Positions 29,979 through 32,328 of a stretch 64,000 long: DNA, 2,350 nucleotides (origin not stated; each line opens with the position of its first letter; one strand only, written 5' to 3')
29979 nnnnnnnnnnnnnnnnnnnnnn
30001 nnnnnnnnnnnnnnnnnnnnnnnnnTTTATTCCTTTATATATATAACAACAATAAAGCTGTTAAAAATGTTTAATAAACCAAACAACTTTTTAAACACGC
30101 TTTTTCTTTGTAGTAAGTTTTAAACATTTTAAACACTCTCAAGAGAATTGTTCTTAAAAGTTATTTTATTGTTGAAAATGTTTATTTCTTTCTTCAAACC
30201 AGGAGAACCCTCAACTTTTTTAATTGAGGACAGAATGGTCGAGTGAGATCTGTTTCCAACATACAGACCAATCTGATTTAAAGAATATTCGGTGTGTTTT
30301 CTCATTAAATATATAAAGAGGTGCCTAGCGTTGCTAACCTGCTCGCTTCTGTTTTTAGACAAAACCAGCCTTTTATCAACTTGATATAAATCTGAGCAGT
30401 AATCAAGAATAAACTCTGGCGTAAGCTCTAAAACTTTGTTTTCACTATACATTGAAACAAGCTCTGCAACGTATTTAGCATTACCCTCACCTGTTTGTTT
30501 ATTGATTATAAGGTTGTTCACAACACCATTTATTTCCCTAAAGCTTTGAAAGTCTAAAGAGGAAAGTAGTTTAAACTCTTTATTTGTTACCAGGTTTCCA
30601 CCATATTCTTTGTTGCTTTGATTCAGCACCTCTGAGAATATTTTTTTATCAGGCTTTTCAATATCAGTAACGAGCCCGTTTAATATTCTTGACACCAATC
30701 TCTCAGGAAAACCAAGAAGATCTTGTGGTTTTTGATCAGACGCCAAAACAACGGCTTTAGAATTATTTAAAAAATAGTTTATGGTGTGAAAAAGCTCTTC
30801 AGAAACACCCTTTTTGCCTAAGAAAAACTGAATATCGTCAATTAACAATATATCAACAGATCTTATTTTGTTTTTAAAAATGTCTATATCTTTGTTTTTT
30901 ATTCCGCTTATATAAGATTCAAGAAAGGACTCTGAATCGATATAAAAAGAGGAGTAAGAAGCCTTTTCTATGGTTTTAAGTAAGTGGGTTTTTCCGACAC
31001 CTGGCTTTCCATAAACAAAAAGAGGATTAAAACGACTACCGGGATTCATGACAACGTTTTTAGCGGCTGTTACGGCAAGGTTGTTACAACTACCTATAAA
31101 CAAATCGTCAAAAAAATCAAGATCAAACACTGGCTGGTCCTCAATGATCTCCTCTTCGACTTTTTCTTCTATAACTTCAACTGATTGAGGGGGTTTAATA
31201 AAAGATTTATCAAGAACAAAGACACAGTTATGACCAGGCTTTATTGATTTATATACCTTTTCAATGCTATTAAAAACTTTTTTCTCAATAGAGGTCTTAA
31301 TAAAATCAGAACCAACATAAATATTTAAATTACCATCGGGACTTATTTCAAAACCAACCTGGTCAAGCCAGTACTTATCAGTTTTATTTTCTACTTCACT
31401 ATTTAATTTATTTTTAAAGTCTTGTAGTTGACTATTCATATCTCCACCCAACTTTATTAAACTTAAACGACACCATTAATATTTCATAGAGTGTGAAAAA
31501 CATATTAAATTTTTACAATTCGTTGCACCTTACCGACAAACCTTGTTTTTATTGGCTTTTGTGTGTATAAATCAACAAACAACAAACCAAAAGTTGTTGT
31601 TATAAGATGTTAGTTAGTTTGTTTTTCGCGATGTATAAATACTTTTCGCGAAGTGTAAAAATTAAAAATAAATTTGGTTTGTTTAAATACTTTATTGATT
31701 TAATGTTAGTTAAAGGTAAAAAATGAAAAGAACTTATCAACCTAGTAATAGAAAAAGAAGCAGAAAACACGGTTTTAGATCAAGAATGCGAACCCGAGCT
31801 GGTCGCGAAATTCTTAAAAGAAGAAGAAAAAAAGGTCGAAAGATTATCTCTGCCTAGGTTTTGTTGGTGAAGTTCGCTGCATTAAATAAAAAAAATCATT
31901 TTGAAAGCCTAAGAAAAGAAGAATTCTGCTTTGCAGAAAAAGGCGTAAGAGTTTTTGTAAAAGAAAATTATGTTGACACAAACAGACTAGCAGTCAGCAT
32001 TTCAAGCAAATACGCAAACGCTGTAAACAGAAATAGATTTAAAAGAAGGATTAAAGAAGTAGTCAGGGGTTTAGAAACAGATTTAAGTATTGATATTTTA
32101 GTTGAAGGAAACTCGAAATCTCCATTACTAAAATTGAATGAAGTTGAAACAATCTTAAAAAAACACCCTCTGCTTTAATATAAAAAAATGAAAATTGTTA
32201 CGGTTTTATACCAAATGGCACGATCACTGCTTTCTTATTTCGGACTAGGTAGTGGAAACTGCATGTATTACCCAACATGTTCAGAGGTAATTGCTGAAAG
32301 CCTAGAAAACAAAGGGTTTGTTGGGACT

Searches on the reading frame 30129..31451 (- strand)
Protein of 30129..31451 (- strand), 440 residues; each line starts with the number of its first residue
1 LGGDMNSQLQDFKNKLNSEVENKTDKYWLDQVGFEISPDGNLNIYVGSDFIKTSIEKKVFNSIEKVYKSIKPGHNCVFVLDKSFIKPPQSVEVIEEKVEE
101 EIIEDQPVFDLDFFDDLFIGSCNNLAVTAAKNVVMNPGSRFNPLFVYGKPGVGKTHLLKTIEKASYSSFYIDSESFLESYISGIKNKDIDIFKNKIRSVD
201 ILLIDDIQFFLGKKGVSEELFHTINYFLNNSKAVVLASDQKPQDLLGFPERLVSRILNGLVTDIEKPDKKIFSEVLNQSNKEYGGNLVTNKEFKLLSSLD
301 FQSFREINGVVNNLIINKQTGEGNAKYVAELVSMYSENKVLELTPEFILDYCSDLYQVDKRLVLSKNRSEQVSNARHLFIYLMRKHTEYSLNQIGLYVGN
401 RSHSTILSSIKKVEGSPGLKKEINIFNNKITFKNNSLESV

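Call 64: search_protein_families(library=pfam, proteins=[window:30129-31451:-], max_evalue=0.001)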
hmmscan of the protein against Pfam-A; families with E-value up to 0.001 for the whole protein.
window:30129-31451:- (440 aa): 7 families
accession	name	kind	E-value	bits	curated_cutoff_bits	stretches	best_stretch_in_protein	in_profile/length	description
PF00308.24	Bac_DnaA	-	9.4e-46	156.4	23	1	114-263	7-162/162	Bacterial DnaA ATPAse domain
PF08299.17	Bac_DnaA_C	-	3.3e-19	69.1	31.5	1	346-413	2-69/69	Bacterial dnaA protein helix-turn-helix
PF00004.35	AAA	-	4.2e-08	34.1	21.2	1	145-244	2-113/131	ATPase family associated with various cellular activities (AAA)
PF13173.12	AAA_14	-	0.00013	22.4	27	1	142-238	3-98/129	AAA domain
PF13401.12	AAA_22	-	0.00019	22.2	27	0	144-164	8-28/130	AAA domain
PF01637.24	ATPase_2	-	0.00059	20.1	33.2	1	140-241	19-119/225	ATPase domain predominantly from Archaea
PF13191.12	AAA_16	-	0.00089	20.2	32.6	0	141-171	24-55/167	AAA ATPase domain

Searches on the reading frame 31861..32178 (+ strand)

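Call 64: search_protein_families(library=pfam, proteins=[window:31861-32178:+], max_evalue=0.001)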
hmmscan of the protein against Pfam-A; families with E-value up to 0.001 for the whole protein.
window:31861-32178:+ (105 aa): 1 family
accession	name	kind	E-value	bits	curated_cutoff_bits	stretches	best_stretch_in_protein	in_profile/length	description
PF00825.24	Ribonuclease_P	-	6.9e-15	55.5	22.3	1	4-97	3-99/109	Ribonuclease P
